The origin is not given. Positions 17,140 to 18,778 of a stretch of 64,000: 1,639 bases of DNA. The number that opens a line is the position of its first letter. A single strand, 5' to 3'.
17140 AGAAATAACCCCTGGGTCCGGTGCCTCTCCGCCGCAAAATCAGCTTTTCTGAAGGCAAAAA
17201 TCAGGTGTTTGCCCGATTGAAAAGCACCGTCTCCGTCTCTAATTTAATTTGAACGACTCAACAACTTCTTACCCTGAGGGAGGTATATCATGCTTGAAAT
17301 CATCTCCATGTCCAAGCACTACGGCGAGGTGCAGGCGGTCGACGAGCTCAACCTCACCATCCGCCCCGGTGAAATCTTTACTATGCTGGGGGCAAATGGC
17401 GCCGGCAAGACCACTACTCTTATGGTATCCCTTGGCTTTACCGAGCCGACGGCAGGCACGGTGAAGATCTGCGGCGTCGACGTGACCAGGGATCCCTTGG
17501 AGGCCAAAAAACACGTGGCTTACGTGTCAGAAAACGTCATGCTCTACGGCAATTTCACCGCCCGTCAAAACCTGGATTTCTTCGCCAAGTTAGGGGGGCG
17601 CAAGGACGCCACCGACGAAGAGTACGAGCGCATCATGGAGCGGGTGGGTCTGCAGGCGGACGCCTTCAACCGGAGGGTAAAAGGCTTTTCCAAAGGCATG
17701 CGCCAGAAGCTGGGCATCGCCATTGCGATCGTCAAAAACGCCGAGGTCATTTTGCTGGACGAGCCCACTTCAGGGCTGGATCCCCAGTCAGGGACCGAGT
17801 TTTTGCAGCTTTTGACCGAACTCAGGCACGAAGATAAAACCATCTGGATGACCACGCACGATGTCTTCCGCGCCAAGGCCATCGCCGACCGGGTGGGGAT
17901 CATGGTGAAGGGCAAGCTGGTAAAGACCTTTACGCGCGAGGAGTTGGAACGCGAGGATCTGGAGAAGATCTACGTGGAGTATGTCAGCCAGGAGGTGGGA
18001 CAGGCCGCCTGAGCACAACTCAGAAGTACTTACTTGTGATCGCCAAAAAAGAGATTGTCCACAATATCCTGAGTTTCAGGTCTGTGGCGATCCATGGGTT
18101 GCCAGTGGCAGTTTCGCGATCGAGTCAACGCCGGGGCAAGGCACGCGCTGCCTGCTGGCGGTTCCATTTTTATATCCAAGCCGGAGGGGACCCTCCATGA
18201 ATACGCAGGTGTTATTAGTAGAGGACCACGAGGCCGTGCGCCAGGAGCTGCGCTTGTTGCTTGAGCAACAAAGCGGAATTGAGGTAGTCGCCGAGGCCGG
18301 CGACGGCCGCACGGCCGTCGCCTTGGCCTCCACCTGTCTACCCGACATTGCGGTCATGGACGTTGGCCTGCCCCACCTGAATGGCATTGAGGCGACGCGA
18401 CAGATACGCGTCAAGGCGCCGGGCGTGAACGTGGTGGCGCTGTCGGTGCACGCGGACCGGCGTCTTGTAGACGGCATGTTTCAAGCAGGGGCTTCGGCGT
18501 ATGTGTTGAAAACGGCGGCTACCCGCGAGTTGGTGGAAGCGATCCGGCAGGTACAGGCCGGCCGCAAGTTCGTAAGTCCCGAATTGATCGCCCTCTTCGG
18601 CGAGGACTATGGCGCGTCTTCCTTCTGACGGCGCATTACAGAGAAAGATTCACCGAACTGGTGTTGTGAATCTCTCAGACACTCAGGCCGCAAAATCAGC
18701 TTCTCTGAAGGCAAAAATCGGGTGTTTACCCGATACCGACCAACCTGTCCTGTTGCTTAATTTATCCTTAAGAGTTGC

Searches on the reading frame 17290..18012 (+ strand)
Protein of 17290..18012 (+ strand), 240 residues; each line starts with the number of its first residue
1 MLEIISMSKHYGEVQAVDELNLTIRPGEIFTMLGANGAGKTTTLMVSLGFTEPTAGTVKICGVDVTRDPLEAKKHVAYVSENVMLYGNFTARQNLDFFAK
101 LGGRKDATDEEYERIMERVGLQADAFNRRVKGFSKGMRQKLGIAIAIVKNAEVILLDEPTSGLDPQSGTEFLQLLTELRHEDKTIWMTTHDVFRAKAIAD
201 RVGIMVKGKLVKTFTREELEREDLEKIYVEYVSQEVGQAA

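Call 4: search_protein_families(library=pfam, proteins=[window:17290-18012:+], max_evalue=0.01)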
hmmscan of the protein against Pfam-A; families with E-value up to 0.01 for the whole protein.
window:17290-18012:+ (240 aa): 4 families
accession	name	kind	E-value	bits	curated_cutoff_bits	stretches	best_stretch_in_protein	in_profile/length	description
PF00005.33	ABC_tran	-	4.9e-31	108.6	25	1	18-161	2-137/137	ABC transporter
PF13304.12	AAA_21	-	4.8e-11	43.7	27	1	127-192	232-300/304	AAA domain, putative AbiEii toxin, Type IV TA system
PF02463.25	SMC_N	-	0.002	18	40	0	104-204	115-211/220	RecF/RecN/SMC N terminal domain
PF00448.28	SRP54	-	0.0032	17.6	22.7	0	29-45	3-19/196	SRP54-type protein, GTPase domain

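Call 5: search_protein_families(library=ncbifam, proteins=[window:17290-18012:+], max_evalue=0.01)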
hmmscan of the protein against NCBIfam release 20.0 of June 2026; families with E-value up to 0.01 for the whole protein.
window:17290-18012:+ (240 aa): 188 families (the best 25 are shown)
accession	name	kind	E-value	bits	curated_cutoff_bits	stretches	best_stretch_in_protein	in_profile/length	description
TIGR01188.1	drrA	subfamily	3.8e-61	207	312.45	1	9-222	1-214/302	daunorubicin resistance ABC transporter, ATP-binding protein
TIGR03522.1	GldA_ABC_ATP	equivalog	1.8e-50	172.2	402.6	1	3-230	4-231/301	gliding motility-associated ABC transporter ATP-binding subunit GldA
NF033858.1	ABC2_perm_RbbA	equivalog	3.5e-50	170.8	1050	1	6-237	271-506/909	ribosome-associated ATPase/putative transporter RbbA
TIGR03740.1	galliderm_ABC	subfamily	3.5e-45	154.4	309.75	1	2-232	1-222/223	lantibiotic protection ABC transporter ATP-binding subunit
NF010060.0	PRK13537.1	equivalog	2.9e-41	141.4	521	1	2-214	16-228/314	nodulation factor ABC transporter ATP-binding protein NodI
TIGR03864.1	PQQ_ABC_ATP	hypoth_equivalog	5.8e-39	133.9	302.25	1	2-227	2-231/236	ABC transporter, ATP-binding subunit, PQQ-dependent alcohol dehydrogenase system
NF040840.2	tungstate_WtpC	equivalog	6.8e-36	124.2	440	1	1-232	1-231/347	tungstate ABC transporter ATP-binding protein WtpC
TIGR04406.1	LPS_export_lptB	equivalog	3.9e-35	121.3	240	1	2-228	2-232/239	LPS export ABC transporter ATP-binding protein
TIGR01257.1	rim_protein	equivalog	6e-35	119.5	4012.85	1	15-212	944-1140/2272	rim ABC transporter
NF010059.0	PRK13536.1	equivalog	7.4e-35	120.3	549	1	2-213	44-255/342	nodulation factor ABC transporter ATP-binding protein NodI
TIGR01186.1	proV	subfamily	1.9e-34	119.4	326.6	1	11-226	3-224/363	betaine/proline/choline family ABC transporter ATP-binding protein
TIGR03375.1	type_I_sec_LssB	subfamily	9.2e-34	116.7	693.1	1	13-217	479-686/696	type I secretion system permease/ATPase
TIGR03410.1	urea_trans_UrtE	equivalog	1.3e-33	116.3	285.8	1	2-226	1-226/230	urea ABC transporter ATP-binding subunit UrtE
TIGR04521.1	ECF_ATPase_2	equivalog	1.8e-33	115.8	330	1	11-227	15-242/279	energy-coupling factor transporter ATPase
TIGR00968.1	3a0106s01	subfamily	1.9e-33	116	342.75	1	3-232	2-231/237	sulfate ABC transporter ATP-binding protein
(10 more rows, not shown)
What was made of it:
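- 17290..18012 (+): ABC transporter ATPase upstream of the cluster. Membership in the cluster is uncertain. Calls 4, 5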

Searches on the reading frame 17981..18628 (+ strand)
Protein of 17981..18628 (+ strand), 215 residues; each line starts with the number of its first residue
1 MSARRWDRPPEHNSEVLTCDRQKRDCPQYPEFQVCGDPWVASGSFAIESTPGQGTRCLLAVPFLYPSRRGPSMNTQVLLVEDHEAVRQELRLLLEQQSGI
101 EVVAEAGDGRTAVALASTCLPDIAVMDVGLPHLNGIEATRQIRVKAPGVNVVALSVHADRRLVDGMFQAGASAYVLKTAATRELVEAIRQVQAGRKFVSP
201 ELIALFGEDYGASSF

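Call 4: search_protein_families(library=pfam, proteins=[window:17981-18628:+], max_evalue=0.01)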
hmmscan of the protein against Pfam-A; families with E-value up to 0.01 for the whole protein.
window:17981-18628:+ (215 aa): 1 family
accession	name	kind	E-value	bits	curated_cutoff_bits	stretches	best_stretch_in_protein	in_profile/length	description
PF00072.30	Response_reg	-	1.4e-25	90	30.2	1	77-189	1-111/111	Response regulator receiver domain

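Call 5: search_protein_families(library=ncbifam, proteins=[window:17981-18628:+], max_evalue=0.01)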
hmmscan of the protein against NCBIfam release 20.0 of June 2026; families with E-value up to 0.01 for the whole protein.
window:17981-18628:+ (215 aa): 96 families (the best 25 are shown)
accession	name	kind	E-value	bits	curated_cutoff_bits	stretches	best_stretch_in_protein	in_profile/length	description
NF007018.1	PRK09483.1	equivalog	1.3e-31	110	280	1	76-202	3-129/217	UvrY/SirA/GacA family response regulator transcription factor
NF052445.1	RespRegMctR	equivalog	6.6e-30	104.1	300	1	76-200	3-127/205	two-component system response regulator MctR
NF011896.0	PRK15369.1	equivalog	2.2e-23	83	242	1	73-202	2-131/211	two component system response regulator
NF007935.0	PRK10651.1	equivalog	8e-23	80.7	250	1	75-205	7-137/216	two-component system response regulator NarL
NF047785.1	respo_reg_MadR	equivalog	8.8e-22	77.5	300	1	76-195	2-124/209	MadR family response regulator transcription factor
NF007708.0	PRK10403.1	equivalog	1.1e-20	74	343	1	74-199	6-131/215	nitrate/nitrite response regulator protein NarP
NF041733.1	resp_reg_CseB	equivalog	3.7e-18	65.7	350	1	76-191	2-114/228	two-component system response regulator CseB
NF041367.1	CheY_Halo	equivalog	7.3e-18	65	200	1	77-191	1-113/114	chemotaxis protein CheY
NF001965.0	PRK00742.1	subfamily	1.4e-17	64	293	1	73-180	2-110/357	chemotaxis-specific protein-glutamate methyltransferase CheB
NF007685.0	PRK10360.1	equivalog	2.7e-16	59.9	258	1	76-202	3-126/196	response regulator transcription factor UhpA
NF009206.0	PRK12555.1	subfamily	5.4e-15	55.2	342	1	76-177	2-104/340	chemotaxis-specific protein-glutamate methyltransferase CheB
NF007419.0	PRK09958.1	equivalog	1.2e-14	54.4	251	1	77-197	3-122/204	acid-sensing system DNA-binding response regulator EvgA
NF040689.1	MtrAB_MtrA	equivalog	2.2e-14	53.3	300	1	77-190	1-111/219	MtrAB system response regulator MtrA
NF008469.0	PRK11361.1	equivalog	7.6e-14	51.2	714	1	75-186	5-114/461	acetoacetate metabolism transcriptional regulator AtoC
NF008296.0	PRK11083.1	equivalog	1.9e-13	50.4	273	1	74-191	3-117/228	two-component system response regulator CreB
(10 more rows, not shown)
